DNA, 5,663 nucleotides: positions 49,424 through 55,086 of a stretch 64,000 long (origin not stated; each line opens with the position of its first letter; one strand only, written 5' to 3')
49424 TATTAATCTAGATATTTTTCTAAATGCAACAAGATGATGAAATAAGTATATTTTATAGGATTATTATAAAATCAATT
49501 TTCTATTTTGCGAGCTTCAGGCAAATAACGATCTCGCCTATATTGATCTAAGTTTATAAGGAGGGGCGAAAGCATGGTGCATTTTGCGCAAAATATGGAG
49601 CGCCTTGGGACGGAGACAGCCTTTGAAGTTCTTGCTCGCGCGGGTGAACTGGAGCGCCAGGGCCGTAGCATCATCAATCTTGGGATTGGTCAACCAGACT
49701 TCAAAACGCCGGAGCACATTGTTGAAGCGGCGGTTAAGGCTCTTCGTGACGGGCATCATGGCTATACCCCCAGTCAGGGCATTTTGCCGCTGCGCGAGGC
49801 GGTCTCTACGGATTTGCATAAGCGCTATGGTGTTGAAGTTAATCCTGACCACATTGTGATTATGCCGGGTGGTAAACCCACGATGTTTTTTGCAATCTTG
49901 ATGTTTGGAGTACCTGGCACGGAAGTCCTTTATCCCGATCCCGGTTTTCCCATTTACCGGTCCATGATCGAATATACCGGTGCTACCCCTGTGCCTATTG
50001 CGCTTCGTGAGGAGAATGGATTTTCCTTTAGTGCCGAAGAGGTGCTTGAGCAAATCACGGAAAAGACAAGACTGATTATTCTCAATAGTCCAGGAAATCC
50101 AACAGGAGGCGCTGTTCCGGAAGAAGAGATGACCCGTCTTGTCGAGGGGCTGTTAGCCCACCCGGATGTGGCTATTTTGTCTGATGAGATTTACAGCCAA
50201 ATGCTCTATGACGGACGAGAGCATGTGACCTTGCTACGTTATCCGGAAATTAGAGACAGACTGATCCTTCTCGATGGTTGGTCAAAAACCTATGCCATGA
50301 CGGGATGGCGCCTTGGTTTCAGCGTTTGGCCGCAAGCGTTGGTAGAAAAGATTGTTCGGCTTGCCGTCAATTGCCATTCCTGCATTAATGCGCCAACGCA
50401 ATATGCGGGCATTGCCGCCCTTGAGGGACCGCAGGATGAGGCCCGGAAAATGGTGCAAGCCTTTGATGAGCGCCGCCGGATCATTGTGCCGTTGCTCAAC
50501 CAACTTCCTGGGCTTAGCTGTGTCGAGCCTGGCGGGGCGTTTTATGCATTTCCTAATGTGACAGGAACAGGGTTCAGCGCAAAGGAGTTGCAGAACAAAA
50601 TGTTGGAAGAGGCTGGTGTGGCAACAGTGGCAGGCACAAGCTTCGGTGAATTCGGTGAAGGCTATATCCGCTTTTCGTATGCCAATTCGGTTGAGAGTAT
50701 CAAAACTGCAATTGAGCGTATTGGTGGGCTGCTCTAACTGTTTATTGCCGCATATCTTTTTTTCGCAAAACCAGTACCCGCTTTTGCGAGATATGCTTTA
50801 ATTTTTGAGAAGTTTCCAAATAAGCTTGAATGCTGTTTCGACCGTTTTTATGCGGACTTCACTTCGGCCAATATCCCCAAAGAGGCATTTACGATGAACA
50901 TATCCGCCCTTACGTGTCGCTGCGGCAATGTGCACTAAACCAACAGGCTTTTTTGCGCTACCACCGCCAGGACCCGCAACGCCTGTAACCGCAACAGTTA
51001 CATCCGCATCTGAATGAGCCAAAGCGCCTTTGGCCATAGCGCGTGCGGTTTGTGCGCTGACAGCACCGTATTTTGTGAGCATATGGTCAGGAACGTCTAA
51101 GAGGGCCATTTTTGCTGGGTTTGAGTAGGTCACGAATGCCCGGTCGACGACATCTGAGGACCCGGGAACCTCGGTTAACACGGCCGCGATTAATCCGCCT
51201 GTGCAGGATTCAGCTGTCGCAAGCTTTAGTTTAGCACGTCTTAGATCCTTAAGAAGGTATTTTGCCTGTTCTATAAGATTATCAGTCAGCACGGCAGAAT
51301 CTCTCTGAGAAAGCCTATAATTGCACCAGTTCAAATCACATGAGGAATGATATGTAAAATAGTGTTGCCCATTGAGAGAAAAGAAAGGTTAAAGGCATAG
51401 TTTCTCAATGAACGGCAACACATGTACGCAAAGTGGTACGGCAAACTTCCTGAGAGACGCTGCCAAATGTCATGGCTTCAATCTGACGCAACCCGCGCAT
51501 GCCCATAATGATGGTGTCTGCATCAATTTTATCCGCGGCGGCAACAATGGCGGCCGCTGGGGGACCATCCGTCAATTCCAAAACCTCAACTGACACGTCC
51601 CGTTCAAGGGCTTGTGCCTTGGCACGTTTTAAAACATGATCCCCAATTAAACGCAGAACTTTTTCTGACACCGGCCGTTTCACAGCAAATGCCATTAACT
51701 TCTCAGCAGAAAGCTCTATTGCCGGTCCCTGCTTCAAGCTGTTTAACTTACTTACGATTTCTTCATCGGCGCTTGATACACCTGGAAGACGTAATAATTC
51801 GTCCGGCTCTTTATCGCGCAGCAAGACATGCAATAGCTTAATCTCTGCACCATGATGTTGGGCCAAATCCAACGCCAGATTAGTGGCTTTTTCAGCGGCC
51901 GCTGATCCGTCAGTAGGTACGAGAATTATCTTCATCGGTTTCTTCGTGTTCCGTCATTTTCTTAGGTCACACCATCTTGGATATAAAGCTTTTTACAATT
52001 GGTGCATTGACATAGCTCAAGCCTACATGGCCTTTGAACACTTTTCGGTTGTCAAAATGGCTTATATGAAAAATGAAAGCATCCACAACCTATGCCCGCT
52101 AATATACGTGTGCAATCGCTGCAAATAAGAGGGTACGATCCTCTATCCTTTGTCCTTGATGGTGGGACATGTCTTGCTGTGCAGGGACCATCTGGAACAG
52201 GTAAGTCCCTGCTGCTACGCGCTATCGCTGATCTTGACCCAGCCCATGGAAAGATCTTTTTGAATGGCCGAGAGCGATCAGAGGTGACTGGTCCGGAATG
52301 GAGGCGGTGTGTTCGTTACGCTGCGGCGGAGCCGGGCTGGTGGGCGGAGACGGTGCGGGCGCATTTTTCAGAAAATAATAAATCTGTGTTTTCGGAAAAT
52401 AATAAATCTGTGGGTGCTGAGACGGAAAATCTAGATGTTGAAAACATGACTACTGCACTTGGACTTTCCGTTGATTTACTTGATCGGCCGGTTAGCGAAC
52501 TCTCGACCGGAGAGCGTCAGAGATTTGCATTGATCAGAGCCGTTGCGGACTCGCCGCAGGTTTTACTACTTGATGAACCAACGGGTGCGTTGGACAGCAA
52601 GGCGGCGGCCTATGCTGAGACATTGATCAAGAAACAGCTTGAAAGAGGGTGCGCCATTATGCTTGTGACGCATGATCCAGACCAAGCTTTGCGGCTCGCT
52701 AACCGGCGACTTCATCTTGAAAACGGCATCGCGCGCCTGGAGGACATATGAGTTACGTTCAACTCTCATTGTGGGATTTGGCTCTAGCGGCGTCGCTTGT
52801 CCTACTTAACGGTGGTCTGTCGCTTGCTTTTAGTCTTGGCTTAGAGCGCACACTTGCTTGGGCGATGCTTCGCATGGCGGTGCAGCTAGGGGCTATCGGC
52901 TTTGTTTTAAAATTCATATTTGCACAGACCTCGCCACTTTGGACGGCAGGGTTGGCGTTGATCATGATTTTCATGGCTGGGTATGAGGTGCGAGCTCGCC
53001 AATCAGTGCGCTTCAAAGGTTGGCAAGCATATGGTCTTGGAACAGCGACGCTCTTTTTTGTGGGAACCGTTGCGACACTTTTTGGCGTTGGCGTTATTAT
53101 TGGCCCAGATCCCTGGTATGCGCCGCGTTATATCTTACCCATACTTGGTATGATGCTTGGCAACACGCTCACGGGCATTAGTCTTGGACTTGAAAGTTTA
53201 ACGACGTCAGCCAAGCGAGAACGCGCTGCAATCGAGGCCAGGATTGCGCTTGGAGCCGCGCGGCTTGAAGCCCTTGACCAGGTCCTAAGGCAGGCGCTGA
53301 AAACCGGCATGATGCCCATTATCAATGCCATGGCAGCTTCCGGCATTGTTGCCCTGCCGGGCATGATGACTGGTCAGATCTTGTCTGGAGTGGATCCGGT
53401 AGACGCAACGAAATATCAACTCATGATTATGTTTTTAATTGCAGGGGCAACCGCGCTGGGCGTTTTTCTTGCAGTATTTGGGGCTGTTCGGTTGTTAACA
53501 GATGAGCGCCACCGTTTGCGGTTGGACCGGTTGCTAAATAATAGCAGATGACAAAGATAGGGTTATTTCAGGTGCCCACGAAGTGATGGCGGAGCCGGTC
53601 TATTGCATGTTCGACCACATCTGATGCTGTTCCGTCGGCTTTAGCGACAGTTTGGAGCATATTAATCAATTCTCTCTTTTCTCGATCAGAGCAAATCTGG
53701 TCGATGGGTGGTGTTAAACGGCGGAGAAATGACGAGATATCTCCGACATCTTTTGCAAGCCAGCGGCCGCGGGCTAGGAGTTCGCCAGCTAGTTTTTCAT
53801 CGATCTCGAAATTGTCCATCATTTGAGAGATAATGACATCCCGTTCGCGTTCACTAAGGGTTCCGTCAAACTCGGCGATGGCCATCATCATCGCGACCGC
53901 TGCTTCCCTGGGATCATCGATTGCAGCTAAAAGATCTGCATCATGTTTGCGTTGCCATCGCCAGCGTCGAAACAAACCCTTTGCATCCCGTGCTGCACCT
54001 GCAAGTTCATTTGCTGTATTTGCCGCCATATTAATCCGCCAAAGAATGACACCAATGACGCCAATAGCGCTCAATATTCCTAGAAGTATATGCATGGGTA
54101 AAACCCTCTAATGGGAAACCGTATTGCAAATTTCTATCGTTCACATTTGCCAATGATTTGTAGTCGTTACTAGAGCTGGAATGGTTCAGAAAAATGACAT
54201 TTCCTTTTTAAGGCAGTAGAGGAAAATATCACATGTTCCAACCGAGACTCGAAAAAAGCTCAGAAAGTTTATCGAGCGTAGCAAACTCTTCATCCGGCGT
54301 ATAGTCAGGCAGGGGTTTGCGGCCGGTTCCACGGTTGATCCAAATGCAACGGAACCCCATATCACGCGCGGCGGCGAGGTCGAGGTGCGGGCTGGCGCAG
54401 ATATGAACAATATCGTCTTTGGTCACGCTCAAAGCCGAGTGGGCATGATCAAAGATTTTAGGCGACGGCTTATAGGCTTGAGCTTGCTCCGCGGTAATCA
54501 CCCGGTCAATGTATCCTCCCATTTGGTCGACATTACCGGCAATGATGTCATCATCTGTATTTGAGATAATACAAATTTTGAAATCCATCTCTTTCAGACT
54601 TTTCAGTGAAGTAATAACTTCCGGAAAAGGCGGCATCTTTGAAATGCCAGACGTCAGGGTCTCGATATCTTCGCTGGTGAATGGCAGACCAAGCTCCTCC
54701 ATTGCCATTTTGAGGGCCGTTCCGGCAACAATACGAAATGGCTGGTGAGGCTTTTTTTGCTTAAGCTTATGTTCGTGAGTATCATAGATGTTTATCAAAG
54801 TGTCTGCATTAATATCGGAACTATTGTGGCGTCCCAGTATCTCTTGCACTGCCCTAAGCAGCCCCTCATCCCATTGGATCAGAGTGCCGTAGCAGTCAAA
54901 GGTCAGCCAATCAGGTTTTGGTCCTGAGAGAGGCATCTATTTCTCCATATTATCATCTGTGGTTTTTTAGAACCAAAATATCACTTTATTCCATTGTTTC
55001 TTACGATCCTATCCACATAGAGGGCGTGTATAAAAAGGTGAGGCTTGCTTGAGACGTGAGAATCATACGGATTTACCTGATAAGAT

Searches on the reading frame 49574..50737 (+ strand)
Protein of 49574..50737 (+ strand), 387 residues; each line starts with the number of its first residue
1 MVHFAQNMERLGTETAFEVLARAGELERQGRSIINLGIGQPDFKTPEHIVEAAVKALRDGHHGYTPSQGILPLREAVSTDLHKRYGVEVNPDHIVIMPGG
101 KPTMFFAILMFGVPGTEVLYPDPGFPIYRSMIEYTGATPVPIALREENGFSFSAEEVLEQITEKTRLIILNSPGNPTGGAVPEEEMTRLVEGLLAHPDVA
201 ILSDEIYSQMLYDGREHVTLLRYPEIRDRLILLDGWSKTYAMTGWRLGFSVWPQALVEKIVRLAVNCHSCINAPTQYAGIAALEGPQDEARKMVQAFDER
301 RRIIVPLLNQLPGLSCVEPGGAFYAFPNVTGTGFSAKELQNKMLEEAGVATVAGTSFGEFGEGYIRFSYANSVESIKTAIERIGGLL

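Call 34: search_protein_families(library=ncbifam, proteins=[window:49574-50737:+], max_evalue=1e-10)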
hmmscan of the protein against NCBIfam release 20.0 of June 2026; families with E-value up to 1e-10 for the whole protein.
window:49574-50737:+ (387 aa): 58 families (the best 25 are shown)
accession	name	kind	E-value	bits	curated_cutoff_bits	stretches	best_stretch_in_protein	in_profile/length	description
NF041364.1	GntC_guanitoxin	equivalog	3.7e-94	315.5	415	1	34-384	1-354/356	guanitoxin biosynthesis PLP-dependent (S)-gamma-hydroxy-L-arginine cyclodehydratase GntC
NF041091.1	asp_aminotase_Arch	equivalog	5.9e-94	315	550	1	9-384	5-372/376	aspartate aminotransferase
NF004769.0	PRK06107.1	equivalog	2.8e-90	303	617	1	6-383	8-394/402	aspartate transaminase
NF005817.0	PRK07683.1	equivalog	8e-88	294.7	575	1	28-383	25-377/387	aminotransferase A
NF006229.0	PRK08361.1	equivalog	4.4e-87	292.6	624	1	29-383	31-384/391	aspartate aminotransferase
NF005816.0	PRK07682.1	equivalog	5.2e-86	288.7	620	1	29-384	27-380/390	aminotransferase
NF005601.0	PRK07337.1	equivalog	5e-83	279.4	496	1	2-386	6-391/394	pyridoxal phosphate-dependent aminotransferase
NF006756.0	PRK09276.1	subfamily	3e-81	273.3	507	1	4-384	4-383/387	LL-diaminopimelate aminotransferase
TIGR03540.1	DapC_direct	equivalog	2.2e-79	267.1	593.25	1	24-384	22-381/383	LL-diaminopimelate aminotransferase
NF004770.0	PRK06108.1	subfamily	2.7e-77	260.2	422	1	29-384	34-389/396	pyridoxal phosphate-dependent aminotransferase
NF006514.0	PRK08960.1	equivalog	7.6e-77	258.7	554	1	15-384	16-382/388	pyridoxal phosphate-dependent aminotransferase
NF006230.0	PRK08363.1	equivalog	2.1e-76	257.3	534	1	18-383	17-388/398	alanine aminotransferase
NF004975.0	PRK06348.1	equivalog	3.3e-74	250.2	549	1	15-384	13-380/384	pyridoxal phosphate-dependent aminotransferase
NF005588.0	PRK07309.1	equivalog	2.2e-72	244.1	576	1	32-383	31-382/391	pyridoxal phosphate-dependent aminotransferase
NF005977.0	PRK08068.1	subfamily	1.4e-69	235.2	494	1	5-386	6-386/391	transaminase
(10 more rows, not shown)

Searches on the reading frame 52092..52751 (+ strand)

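Call 34: search_protein_families(library=ncbifam, proteins=[window:52092-52751:+], max_evalue=1e-10)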
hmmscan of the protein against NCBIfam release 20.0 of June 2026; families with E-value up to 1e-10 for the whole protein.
window:52092-52751:+ (219 aa): 142 families (the best 25 are shown)
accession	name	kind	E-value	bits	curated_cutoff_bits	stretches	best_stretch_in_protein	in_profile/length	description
NF007601.2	PRK10247.1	equivalog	1e-33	116.6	292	1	15-199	17-195/204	iron efflux ABC transporter ATP-binding subunit FetA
TIGR02857.1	CydD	equivalog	9.5e-30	104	435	1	15-200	338-521/529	thiol reductant ABC exporter subunit CydD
TIGR00968.1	3a0106s01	subfamily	2.3e-26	92.7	342.75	1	12-212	13-207/237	sulfate ABC transporter ATP-binding protein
TIGR03608.1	L_ocin_972_ABC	subfamily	3e-26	92.2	254.85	1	15-198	14-196/206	putative bacteriocin export ABC transporter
NF040933.2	ABC_arch_GlcV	equivalog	6.2e-26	91.1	450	1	13-212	20-218/357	glucose ABC transporter ATP-binding protein GlcV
TIGR02673.1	FtsE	equivalog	6.5e-26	91.3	264.85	1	113-212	115-213/214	cell division ATP-binding protein FtsE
TIGR01189.1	ccmA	equivalog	8.3e-26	90.9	131.6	1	16-207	17-196/198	heme ABC exporter ATP-binding protein CcmA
TIGR02211.1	LolD_lipo_ex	equivalog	5.7e-25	88.1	307.75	1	116-212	122-217/221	lipoprotein-releasing ABC transporter ATP-binding protein LolD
NF008379.0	PRK11174.1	equivalog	8.1e-25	87.5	684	1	15-198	366-546/588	heme ABC transporter permease/ATP-binding protein CydD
TIGR03265.1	PhnT2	equivalog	9.9e-25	87.5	457.7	1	104-212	103-211/353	putative 2-aminoethylphosphonate ABC transporter ATP-binding protein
TIGR02982.1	heterocyst_DevA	subfamily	6.7e-24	84.7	295.8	1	22-212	28-217/220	ABC exporter ATP-binding subunit, DevA family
TIGR02868.1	CydC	equivalog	7.6e-24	84.2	329.05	1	18-196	354-530/530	thiol reductant ABC exporter subunit CydC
NF040873.1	AztA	equivalog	9.1e-24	84.1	220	1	112-201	96-184/191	zinc ABC transporter ATP-binding protein AztA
TIGR01184.1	ntrCD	subfamily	1.1e-23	84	291.8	1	23-213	9-192/230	nitrate ABC transporter ATP-binding protein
NF010061.0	PRK13538.1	equivalog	2.2e-23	82.8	195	1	15-211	21-208/211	cytochrome c biogenesis heme-transporting ATPase CcmA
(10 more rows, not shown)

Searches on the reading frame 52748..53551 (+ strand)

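Call 34: search_protein_families(library=ncbifam, proteins=[window:52748-53551:+], max_evalue=1e-10)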
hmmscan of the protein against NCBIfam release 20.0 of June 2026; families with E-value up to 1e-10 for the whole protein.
window:52748-53551:+ (267 aa): 1 family
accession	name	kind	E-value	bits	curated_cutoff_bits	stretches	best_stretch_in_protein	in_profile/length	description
TIGR00245.2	TIGR00245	equivalog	3.2e-39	135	410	1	10-257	10-251/251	iron efflux ABC transporter permease subunit FetB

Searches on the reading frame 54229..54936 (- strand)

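Call 34: search_protein_families(library=ncbifam, proteins=[window:54229-54936:-], max_evalue=1e-10)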
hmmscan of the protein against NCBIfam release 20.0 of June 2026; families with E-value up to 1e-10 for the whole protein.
window:54229-54936:- (235 aa): 5 families
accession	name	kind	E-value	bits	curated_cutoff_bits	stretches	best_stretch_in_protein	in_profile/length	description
TIGR01428.1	HAD_type_II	equivalog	1e-41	143.2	125.4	1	10-204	3-194/197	haloacid dehalogenase type II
TIGR02253.1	CTE7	subfamily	3.1e-20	72.9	169.75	1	13-227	7-220/221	TIGR02253 family HAD-type hydrolase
TIGR02252.1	DREG-2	subfamily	7.7e-16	58.5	155.2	1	11-199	3-203/203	HAD hydrolase, REG-2-like, family IA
TIGR02254.1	YjjG_YfnB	equivalog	1.3e-13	50.9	159.9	1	105-228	100-223/223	YjjG family noncanonical pyrimidine nucleotidase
TIGR01493.1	HAD-SF-IA-v2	subfamily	4.4e-12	46.6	39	1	11-191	2-159/161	HAD-IA family hydrolase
